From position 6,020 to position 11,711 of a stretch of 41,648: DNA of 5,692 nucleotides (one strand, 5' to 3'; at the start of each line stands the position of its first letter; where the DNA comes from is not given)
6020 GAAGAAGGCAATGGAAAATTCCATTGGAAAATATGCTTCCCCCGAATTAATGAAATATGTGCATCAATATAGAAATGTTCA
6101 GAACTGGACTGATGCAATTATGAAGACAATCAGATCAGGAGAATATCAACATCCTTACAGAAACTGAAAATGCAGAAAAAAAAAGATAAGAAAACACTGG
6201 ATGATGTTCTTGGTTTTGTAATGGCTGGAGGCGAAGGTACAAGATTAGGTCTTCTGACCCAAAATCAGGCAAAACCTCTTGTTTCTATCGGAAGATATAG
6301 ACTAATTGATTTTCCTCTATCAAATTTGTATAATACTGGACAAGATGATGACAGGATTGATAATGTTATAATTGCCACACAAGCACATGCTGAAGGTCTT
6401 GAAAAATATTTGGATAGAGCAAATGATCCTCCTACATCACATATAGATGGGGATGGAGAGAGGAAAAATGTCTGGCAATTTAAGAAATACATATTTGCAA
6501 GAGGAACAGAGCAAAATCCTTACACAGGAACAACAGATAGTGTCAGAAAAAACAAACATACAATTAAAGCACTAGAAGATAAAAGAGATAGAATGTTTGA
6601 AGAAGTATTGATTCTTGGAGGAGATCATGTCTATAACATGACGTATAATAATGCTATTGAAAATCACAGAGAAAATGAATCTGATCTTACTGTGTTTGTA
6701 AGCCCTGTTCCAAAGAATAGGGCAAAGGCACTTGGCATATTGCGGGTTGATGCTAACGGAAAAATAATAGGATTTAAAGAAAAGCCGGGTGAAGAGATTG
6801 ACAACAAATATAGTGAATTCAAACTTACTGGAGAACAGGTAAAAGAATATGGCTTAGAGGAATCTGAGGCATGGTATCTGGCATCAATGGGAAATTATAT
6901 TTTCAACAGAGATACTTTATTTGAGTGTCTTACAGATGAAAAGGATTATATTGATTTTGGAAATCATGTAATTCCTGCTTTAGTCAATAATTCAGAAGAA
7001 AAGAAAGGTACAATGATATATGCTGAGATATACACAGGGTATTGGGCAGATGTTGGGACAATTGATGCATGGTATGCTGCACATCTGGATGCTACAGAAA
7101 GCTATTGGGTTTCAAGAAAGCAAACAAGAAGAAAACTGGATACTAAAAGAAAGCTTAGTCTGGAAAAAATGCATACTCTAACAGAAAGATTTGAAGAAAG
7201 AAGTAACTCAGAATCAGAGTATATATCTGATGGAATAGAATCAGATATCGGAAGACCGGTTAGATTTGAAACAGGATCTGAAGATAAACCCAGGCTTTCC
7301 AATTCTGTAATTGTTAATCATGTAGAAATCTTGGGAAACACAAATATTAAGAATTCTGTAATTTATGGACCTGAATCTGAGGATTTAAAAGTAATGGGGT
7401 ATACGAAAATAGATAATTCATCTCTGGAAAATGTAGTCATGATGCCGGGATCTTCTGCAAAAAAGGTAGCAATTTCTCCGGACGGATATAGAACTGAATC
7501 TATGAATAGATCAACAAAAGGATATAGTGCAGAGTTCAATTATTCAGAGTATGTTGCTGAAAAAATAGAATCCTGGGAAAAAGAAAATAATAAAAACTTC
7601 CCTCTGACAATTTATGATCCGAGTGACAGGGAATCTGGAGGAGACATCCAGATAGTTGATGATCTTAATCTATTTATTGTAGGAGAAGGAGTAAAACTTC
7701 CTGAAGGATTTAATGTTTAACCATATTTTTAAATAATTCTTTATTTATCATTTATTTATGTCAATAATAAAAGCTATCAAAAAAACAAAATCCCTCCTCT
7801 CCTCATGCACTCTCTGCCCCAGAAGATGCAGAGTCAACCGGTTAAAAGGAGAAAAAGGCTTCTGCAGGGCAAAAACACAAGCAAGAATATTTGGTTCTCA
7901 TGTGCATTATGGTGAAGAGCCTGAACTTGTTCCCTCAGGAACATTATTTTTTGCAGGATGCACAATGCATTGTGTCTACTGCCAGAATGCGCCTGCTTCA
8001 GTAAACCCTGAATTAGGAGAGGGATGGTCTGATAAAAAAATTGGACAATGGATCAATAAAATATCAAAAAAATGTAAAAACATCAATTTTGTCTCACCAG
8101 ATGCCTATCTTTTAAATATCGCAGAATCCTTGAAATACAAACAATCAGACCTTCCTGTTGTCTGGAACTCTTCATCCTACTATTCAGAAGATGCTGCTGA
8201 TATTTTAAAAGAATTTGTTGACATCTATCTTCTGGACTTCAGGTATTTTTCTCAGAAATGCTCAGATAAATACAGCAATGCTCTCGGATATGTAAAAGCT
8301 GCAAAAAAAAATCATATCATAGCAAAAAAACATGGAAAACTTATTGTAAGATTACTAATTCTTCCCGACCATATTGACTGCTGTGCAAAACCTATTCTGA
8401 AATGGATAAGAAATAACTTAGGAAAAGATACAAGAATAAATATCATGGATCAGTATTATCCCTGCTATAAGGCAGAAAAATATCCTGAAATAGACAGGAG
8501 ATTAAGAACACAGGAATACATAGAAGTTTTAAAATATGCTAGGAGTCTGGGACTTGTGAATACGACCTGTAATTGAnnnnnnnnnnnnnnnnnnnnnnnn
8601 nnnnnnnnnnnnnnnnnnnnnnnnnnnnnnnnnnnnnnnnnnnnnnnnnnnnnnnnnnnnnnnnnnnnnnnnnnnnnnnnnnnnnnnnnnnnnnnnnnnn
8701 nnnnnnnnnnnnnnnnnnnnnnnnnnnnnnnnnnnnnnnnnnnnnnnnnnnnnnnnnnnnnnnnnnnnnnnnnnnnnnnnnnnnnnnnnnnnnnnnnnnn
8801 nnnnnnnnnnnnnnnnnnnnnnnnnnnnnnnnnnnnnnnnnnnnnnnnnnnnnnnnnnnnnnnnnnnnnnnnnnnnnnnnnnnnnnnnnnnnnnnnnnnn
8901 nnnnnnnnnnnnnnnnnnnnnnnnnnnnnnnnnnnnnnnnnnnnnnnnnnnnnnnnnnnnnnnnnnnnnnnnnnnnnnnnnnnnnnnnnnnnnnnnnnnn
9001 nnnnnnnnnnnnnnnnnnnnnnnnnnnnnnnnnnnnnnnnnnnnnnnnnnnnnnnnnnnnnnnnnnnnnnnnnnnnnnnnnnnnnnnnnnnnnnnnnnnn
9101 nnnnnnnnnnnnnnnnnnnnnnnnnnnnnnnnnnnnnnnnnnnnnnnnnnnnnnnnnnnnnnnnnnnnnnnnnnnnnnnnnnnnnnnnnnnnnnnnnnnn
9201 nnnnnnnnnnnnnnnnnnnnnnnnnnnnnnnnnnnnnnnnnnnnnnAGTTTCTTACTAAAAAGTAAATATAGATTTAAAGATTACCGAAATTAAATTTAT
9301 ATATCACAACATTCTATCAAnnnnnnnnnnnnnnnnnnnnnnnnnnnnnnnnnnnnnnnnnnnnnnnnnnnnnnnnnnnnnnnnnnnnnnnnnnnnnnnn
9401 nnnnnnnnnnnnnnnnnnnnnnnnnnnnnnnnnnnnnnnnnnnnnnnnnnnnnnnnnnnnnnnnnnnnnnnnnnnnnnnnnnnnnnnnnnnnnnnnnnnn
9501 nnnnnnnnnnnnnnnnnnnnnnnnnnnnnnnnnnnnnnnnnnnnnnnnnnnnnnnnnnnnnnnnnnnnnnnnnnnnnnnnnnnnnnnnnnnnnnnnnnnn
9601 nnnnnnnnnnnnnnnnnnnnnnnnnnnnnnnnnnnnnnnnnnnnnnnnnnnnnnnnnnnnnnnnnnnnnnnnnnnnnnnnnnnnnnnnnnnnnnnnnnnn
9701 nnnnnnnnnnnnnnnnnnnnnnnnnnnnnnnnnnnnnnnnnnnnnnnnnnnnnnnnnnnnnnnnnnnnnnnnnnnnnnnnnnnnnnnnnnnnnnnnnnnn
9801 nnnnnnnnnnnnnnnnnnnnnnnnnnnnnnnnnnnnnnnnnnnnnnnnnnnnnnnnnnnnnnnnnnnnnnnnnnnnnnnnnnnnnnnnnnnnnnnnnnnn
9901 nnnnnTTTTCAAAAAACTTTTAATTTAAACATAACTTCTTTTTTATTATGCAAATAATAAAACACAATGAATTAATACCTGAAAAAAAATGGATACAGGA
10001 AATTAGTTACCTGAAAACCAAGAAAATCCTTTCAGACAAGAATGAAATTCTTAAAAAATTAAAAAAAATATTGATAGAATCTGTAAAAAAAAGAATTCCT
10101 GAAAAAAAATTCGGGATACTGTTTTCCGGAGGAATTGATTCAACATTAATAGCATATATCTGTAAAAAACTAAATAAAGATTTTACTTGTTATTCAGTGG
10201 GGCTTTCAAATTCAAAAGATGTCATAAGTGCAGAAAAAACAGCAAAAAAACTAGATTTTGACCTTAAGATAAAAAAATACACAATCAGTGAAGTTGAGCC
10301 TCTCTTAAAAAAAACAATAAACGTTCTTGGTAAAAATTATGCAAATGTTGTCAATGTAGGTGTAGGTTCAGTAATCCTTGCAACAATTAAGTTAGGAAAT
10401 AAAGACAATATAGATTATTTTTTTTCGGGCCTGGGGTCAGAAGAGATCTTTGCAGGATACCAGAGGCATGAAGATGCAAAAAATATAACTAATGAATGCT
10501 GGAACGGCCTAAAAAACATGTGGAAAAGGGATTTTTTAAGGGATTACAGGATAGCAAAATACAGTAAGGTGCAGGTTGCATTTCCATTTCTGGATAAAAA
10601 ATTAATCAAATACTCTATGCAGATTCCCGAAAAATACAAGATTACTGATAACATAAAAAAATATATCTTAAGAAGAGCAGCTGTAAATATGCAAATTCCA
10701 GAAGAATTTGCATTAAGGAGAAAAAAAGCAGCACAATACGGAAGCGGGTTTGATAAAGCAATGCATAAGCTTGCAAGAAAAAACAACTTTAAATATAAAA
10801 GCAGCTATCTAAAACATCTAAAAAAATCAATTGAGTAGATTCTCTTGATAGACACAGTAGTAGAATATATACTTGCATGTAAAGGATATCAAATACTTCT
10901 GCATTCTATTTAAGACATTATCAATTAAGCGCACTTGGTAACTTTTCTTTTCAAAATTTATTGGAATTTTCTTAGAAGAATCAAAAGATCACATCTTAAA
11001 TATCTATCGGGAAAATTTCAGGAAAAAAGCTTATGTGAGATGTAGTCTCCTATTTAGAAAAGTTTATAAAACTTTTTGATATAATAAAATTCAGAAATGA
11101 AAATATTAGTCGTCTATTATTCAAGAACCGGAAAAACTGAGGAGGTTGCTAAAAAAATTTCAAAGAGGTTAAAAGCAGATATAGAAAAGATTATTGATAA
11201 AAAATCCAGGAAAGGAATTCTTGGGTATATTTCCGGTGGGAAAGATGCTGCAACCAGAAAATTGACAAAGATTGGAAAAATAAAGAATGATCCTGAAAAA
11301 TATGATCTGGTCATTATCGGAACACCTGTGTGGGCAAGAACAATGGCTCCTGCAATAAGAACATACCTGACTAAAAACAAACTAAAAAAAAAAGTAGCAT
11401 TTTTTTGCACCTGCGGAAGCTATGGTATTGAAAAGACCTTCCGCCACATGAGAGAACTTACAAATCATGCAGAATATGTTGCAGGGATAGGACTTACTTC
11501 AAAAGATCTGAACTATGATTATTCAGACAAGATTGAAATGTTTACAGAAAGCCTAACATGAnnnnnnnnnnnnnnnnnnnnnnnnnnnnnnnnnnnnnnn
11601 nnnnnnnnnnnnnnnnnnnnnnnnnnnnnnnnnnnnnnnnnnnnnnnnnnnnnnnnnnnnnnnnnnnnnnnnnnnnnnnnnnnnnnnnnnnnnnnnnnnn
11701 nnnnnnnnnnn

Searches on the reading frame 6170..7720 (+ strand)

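Call 16: search_protein_families(library=pfam, proteins=[window:6170-7720:+])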
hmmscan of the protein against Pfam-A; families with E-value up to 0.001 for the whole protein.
window:6170-7720:+ (516 aa): 1 family
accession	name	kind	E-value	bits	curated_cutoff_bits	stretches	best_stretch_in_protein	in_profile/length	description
PF00483.29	NTP_transferase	-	1.2e-40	140.1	21.2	1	15-310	2-244/245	Nucleotidyl transferase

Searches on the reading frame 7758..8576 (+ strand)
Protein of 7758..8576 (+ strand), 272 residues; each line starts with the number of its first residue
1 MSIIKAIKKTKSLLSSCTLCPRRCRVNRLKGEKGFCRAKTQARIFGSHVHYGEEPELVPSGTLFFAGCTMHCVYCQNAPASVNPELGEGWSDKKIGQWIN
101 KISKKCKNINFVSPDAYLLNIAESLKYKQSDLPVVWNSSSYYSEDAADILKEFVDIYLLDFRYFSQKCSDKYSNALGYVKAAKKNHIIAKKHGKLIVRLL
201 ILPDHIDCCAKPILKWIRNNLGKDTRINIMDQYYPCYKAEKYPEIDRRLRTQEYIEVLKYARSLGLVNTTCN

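Call 36: search_protein_families(library=pfam, proteins=[window:7758-8576:+])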
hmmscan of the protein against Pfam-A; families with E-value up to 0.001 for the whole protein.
window:7758-8576:+ (272 aa): 2 families
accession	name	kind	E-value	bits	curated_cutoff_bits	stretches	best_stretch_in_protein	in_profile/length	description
PF04055.27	Radical_SAM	-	5.2e-09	36.9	29.5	1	64-216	3-165/166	Radical SAM superfamily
PF13353.11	Fer4_12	-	0.00062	20.5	22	0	62-117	9-64/137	4Fe-4S single cluster domain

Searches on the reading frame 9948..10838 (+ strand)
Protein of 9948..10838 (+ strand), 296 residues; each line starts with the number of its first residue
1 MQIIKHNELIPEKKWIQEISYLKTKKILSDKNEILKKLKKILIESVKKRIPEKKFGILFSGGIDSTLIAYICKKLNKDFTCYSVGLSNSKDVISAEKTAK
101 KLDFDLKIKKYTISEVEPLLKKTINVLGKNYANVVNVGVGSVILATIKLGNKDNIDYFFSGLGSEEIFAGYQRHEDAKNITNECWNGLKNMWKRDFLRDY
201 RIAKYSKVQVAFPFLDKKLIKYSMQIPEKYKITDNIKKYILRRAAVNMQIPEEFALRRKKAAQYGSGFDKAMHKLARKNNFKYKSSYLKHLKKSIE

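Call 36: search_protein_families(library=pfam, proteins=[window:9948-10838:+])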
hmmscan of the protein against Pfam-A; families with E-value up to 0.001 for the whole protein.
window:9948-10838:+ (296 aa): 3 families
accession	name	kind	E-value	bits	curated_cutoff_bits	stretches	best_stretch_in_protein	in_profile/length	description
PF00733.27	Asn_synthase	-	8.1e-37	128.1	21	2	38-180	2-144/354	Asparagine synthase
PF24167.1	DUF7411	-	5.6e-07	29.8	28.7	1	54-111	2-58/194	Family of unknown function (DUF7411)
PF02540.23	NAD_synthase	-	2.6e-05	23.9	21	1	35-119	2-87/242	NAD synthase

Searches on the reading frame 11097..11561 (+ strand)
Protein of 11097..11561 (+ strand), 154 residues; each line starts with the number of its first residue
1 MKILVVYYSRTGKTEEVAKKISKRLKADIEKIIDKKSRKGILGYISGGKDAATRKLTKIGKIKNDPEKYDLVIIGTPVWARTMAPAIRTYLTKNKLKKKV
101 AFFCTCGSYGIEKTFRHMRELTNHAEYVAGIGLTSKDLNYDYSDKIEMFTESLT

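Call 37: search_protein_families(library=pfam, proteins=[window:11097-11561:+])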
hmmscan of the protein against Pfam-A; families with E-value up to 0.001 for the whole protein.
window:11097-11561:+ (154 aa): 5 families
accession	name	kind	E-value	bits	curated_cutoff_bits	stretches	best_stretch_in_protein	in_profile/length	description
PF12682.12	Flavodoxin_4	-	5.7e-14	52.3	24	1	2-131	1-137/155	Flavodoxin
PF12724.12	Flavodoxin_5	-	2.3e-11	44.6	27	1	55-107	30-84/145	Flavodoxin domain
PF12641.12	Flavodoxin_3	-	3.6e-09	37.1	27.5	0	4-33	1-32/160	Flavodoxin domain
PF00258.30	Flavodoxin_1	-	6.2e-05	23.6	25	0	5-27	1-23/143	Flavodoxin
PF03358.20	FMN_red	-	7.7e-05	22.7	24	1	1-122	1-132/152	NADPH-dependent FMN reductase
